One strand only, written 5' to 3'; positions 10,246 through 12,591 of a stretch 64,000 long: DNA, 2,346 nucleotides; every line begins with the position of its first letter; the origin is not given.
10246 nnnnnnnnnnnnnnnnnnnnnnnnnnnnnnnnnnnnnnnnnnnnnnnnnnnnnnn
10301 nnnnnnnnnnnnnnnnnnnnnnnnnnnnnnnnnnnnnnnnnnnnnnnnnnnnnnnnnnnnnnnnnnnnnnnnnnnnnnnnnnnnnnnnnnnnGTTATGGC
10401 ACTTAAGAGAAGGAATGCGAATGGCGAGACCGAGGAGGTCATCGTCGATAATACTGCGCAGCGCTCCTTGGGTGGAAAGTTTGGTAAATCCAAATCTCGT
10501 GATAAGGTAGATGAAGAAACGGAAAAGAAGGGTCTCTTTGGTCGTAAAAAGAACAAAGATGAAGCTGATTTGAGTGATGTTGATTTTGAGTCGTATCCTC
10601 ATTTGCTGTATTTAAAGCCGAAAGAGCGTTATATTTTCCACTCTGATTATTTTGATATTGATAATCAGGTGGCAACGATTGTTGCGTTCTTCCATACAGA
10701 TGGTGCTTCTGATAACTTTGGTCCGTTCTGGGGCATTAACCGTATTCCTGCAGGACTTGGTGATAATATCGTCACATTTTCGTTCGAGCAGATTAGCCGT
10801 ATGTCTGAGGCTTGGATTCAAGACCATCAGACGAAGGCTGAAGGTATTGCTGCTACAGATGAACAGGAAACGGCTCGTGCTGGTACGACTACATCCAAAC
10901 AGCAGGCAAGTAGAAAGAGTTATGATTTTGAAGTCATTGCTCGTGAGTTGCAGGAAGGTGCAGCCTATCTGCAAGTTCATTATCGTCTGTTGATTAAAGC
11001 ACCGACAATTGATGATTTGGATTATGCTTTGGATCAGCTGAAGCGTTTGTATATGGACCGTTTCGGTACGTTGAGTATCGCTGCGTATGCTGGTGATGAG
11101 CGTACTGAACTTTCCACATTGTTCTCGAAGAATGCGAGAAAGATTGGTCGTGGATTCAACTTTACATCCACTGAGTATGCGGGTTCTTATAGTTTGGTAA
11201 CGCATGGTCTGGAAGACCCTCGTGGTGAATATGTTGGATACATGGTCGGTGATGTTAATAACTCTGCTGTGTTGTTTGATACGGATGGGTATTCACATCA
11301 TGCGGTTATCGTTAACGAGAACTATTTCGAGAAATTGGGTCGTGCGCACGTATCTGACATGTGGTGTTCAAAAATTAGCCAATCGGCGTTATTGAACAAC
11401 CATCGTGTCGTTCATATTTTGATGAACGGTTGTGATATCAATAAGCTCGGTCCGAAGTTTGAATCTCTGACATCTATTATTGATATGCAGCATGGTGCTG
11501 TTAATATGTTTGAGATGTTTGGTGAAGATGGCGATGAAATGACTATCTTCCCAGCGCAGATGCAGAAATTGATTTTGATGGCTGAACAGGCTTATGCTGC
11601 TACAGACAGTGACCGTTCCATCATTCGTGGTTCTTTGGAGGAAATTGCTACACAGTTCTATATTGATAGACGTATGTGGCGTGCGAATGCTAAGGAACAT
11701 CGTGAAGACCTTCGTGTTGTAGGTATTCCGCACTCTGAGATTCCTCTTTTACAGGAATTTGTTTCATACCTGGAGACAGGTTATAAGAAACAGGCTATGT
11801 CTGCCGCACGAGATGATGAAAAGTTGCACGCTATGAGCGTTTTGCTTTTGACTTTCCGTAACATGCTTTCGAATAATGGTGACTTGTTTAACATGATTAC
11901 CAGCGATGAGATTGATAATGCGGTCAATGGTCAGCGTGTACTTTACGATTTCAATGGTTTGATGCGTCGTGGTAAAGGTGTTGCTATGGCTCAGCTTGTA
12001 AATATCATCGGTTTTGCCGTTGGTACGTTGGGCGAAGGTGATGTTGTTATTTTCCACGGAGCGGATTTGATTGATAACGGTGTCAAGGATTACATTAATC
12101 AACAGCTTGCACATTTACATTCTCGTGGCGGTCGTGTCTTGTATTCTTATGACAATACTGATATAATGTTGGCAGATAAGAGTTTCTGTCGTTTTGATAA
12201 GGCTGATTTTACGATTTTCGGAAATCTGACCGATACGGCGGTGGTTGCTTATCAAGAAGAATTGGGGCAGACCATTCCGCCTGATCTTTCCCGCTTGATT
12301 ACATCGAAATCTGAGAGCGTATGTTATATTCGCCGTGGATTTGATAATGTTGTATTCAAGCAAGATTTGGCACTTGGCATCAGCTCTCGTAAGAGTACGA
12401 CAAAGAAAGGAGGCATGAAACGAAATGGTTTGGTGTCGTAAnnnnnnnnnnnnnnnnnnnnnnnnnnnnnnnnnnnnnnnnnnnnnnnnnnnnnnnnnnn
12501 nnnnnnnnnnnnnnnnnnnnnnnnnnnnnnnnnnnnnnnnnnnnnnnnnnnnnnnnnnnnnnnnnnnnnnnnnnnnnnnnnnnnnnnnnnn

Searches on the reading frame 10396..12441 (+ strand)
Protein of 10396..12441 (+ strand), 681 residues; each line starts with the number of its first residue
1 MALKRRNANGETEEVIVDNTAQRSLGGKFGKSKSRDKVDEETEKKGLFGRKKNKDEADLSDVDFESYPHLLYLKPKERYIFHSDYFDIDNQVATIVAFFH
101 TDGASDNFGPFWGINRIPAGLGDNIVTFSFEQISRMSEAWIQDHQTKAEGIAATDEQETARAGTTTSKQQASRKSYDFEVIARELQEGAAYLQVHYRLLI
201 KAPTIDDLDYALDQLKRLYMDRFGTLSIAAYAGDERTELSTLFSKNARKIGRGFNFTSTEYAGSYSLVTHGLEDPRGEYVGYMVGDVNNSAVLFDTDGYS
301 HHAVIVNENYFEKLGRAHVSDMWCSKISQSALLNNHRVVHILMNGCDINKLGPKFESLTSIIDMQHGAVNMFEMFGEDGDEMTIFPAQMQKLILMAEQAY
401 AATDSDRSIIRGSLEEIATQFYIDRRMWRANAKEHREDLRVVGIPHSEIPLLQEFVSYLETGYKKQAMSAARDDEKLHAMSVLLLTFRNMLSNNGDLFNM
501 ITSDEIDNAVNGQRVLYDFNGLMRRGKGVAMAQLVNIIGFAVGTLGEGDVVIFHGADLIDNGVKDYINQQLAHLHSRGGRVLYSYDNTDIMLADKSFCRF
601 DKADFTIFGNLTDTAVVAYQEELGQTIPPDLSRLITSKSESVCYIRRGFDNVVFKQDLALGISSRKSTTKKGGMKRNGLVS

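Call 5: search_protein_families(library=pfam, proteins=[window:10396-12441:+], max_evalue=0.01)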
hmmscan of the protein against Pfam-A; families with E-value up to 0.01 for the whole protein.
window:10396-12441:+ (681 aa): 0 families

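Call 14: search_protein_families(library=ncbifam, proteins=[window:10396-12441:+], max_evalue=0.01)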
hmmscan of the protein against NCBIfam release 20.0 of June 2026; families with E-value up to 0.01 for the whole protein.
window:10396-12441:+ (681 aa): 0 families

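Call 22: find_related_loci(query=A2, collection=genome_contigs, flank=10000)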
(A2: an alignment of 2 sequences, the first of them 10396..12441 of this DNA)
Query A2 (681 aa) in genome_contigs; peptide patterns used: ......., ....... (x = any residue, [..] = any of these).
127 stretches matched a pattern, but none encodes a relative of the query by tblastn (E <= 1e-3).

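Call 23: find_related_loci(query=A2, collection=metagenome_contigs, flank=10000)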
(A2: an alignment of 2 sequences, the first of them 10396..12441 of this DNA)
Query A2 (681 aa) in metagenome_contigs; peptide patterns used: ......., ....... (x = any residue, [..] = any of these).
205 stretches matched a pattern; 9 encode a relative of the query (tblastn E <= 1e-3); 9 distinct loci.
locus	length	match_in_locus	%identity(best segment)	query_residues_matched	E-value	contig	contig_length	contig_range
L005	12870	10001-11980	78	1-673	0e+0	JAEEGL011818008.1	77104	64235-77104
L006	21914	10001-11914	71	38-664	0e+0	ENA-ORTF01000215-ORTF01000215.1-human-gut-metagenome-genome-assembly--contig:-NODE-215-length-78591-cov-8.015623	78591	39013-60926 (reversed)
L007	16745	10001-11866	70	48-669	0e+0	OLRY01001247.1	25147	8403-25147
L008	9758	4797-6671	70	45-669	0e+0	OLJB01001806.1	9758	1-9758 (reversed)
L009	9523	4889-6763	69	45-669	0e+0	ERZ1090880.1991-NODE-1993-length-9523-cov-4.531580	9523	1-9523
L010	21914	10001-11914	71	38-664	0e+0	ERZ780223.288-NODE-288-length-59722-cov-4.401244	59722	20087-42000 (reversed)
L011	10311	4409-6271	60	44-666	0e+0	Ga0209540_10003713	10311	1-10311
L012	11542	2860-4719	61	46-660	0e+0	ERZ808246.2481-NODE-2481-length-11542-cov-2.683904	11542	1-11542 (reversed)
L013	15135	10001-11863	65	44-665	0e+0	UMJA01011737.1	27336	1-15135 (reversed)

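Call 44: search_solved_structures(query=window:10396-12441:+, max_evalue=1)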
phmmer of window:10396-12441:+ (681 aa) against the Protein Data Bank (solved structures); distinct sequences matched with E-value up to 1: 1.
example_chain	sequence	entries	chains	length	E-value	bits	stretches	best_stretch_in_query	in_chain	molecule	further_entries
1nf5_A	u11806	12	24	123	0.64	11.3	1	268-326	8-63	Alpha-lactalbumin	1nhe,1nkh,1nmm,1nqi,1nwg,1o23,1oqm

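Call 72: search_protein_families(library=phrogs, proteins=[window:10396-12441:+], max_evalue=0.01)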
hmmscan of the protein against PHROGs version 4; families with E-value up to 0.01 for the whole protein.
window:10396-12441:+ (681 aa): 0 families

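Call 78: search_dna_similar(query=window:10396-12441:+, collection=plasmids, mode=protein, max_evalue=0.001, max_rows=15)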
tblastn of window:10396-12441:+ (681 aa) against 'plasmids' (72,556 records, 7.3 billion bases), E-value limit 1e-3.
Records with a match: 268; places in all: 273; records where one place covers at least 80% of the query: 111.
Best place of each record, by identity: <60% 268.
By first word of the organism name: Enterococcus 103; Lactiplantibacillus 49; Bacillus 39; Staphylococcus 16; Ligilactobacillus 14; Listeria 14; Levilactobacillus 12; Lactococcus 6; Macrococcus 3; Macrococcoides 2; and 10 more.
By predicted mobility (MOB-suite, as given by PLSDB): non-mobilizable 127; mobilizable 84; conjugative 57.
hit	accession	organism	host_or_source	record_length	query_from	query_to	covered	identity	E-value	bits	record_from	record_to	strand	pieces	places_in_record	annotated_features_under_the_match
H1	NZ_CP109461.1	Streptomyces sp. NBC_01454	-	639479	64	671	89%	54.8%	0e+0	684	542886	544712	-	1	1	hypothetical protein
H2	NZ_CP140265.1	Rhodococcus fascians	cell culture,garbage dump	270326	64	672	89%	46.8%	0e+0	592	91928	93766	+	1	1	hypothetical protein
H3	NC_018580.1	Gordonia sp. KTR9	-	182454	64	662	88%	47.6%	0e+0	600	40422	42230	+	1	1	hypothetical protein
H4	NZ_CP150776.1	Staphylococcus aureus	Homo sapiens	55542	73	669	88%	28.8%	1e-75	273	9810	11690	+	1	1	hypothetical protein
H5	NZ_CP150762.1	Staphylococcus aureus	Environment of nosocomial settings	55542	73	669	88%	28.8%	1e-75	273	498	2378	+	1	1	hypothetical protein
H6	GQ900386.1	Staphylococcus sp. CDC3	-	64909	70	657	86%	28.9%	4e-77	277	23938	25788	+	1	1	hypothetical protein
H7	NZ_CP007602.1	Staphylococcus capitis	Homo sapiens,blood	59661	70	657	86%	28.4%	5e-73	265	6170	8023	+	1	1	hypothetical protein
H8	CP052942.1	Staphylococcus epidermidis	Homo sapiens,nose; prosthetic joint ...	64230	73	659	86%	27.4%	4e-68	250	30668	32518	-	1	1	hypothetical protein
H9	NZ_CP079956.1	Macrococcus sp. 19Msa1099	pure culture,pork meat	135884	72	650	85%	24.2%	3e-37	157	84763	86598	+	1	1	hypothetical protein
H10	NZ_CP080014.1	Macrococcoides caseolyticum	calf,pure culture,nasal swab sample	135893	72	650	85%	24.2%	3e-37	157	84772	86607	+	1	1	hypothetical protein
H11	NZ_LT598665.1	Enterococcus faecium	Homo sapiens,clinical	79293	48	650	89%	22.4%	3e-25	120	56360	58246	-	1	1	hypothetical protein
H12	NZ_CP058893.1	Enterococcus faecium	Homo sapiens,whole organism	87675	48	650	89%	22.4%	3e-25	120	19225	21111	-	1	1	hypothetical protein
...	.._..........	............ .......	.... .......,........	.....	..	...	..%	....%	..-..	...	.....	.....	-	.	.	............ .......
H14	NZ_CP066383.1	Enterococcus faecium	Homo sapiens,cell culture,rectal swab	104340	48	650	89%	22.4%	3e-25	120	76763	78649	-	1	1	hypothetical protein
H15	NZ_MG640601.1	Enterococcus faecium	Homo sapiens,urine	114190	48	650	89%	22.4%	3e-25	120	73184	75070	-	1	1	hypothetical protein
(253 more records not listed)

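Call 83: get_annotated_region(hit=H4, flank=9000)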
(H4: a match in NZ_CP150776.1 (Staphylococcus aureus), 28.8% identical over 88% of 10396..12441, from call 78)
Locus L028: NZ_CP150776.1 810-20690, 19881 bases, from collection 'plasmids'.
description: Staphylococcus aureus strain TUM20888 plasmid unnamed1, complete sequence
organism: Staphylococcus aureus (NCBI taxid 1280)
taxonomy: Bacteria; Bacillota; Bacilli; Bacillales; Staphylococcaceae; Staphylococcus; Staphylococcus aureus
host: -; source: Homo sapiens; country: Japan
typing (MOB-suite, as given by PLSDB): non-mobilizable
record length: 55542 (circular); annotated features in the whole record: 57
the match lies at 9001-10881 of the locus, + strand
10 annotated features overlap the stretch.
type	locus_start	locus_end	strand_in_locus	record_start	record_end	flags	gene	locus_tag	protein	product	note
CDS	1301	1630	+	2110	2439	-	-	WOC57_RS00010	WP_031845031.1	hypothetical protein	-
CDS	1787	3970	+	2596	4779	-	-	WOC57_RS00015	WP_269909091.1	hypothetical protein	-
CDS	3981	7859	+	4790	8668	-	-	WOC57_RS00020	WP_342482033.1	TraM recognition domain-containing protein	-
CDS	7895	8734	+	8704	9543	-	-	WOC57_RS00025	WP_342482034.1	hypothetical protein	-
CDS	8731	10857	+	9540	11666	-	-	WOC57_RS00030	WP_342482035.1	hypothetical protein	-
CDS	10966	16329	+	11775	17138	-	-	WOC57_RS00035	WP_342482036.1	hypothetical protein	-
CDS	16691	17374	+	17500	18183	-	-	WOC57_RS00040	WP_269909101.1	hypothetical protein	-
CDS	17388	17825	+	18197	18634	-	-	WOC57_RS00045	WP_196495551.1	hypothetical protein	-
CDS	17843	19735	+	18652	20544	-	-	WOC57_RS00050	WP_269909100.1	DNA topoisomerase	GO:0006265 - DNA topological change [Evidence IEA]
CDS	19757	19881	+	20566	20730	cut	-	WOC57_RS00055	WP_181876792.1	hypothetical protein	-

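Call 84: get_annotated_region(hit=H11, flank=9000)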
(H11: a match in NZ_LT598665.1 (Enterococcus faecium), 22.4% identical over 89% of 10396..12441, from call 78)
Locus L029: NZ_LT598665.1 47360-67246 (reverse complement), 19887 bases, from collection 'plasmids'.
description: Enterococcus faecium isolate Ef_aus00233 plasmid 3
organism: Enterococcus faecium (NCBI taxid 1352)
taxonomy: Bacteria; Bacillota; Bacilli; Lactobacillales; Enterococcaceae; Enterococcus; Enterococcus faecium
host: -; source: Homo sapiens,clinical; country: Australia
typing (MOB-suite, as given by PLSDB): non-mobilizable
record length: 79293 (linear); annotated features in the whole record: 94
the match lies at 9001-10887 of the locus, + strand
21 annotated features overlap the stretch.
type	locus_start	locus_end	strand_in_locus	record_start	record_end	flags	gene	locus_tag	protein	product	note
CDS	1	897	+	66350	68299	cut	-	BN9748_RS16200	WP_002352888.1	AAA family ATPase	-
CDS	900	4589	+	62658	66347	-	-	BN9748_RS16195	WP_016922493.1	DUF3659 domain-containing protein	-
CDS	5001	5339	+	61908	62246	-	-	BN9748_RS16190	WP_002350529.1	hypothetical protein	-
CDS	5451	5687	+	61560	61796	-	-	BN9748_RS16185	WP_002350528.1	hypothetical protein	-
CDS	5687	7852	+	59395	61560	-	-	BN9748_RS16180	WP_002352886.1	hypothetical protein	-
CDS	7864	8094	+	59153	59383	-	-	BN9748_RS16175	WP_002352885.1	LPXTG cell wall anchor domain-containing protein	-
CDS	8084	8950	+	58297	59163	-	-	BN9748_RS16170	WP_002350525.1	hypothetical protein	-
CDS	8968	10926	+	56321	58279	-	-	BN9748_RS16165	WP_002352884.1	hypothetical protein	-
CDS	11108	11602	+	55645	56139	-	-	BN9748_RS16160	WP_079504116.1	hypothetical protein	-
CDS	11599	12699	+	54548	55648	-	-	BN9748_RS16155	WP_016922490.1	hypothetical protein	-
CDS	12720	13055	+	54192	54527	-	-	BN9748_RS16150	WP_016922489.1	hypothetical protein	-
CDS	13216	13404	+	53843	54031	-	-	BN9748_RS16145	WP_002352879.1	hypothetical protein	-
CDS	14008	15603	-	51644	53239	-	-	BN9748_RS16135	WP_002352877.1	hypothetical protein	-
CDS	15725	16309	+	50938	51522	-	-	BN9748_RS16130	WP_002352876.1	hypothetical protein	-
CDS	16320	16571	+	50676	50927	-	-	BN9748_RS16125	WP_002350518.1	hypothetical protein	-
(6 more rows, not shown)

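Call 103: search_protein_families(library=ncbifam, proteins=[L028:8731-10857:+, L028:7895-8734:+, L029:8968-10926:+], max_evalue=0.05)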
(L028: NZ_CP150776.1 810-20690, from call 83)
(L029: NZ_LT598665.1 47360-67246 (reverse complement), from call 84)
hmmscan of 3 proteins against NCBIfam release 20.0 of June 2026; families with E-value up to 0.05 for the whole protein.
L028:8731-10857:+ (708 aa): 1 family
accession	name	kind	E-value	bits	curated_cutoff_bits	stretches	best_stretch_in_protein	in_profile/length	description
NF005972.1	PRK08058.1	equivalog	0.043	13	340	0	591-684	110-202/328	DNA polymerase III subunit delta'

L028:7895-8734:+ (279 aa): 2 families
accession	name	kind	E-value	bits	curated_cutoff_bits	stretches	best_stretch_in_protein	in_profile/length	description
NF045975.1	VirB4_plasma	equivalog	3.1e-09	35.1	590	1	24-251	18-251/894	Mbov_0397 family ICE element conjugal transfer ATPase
NF040561.1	PrimPol_Msp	equivalog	0.011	14.3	200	1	146-259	307-413/515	CRISPR-associated primase-polymerase type A1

L029:8968-10926:+ (652 aa): 0 families

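Call 104: search_protein_families(library=pfam, proteins=[L028:8731-10857:+, L028:7895-8734:+, L029:8968-10926:+], max_evalue=0.05)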
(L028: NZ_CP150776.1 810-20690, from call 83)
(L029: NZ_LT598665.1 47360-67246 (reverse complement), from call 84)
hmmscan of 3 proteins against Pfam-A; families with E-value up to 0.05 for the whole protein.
L028:8731-10857:+ (708 aa): 0 families

L028:7895-8734:+ (279 aa): 2 families
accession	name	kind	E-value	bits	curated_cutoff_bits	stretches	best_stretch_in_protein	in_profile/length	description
PF10260.14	SAYSvFN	-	0.0098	16.1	25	1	36-79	2-44/70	Uncharacterized conserved domain (SAYSvFN)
PF11237.13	DUF3038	-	0.018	15.5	25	1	179-238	79-138/168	Protein of unknown function (DUF3038)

L029:8968-10926:+ (652 aa): 0 families
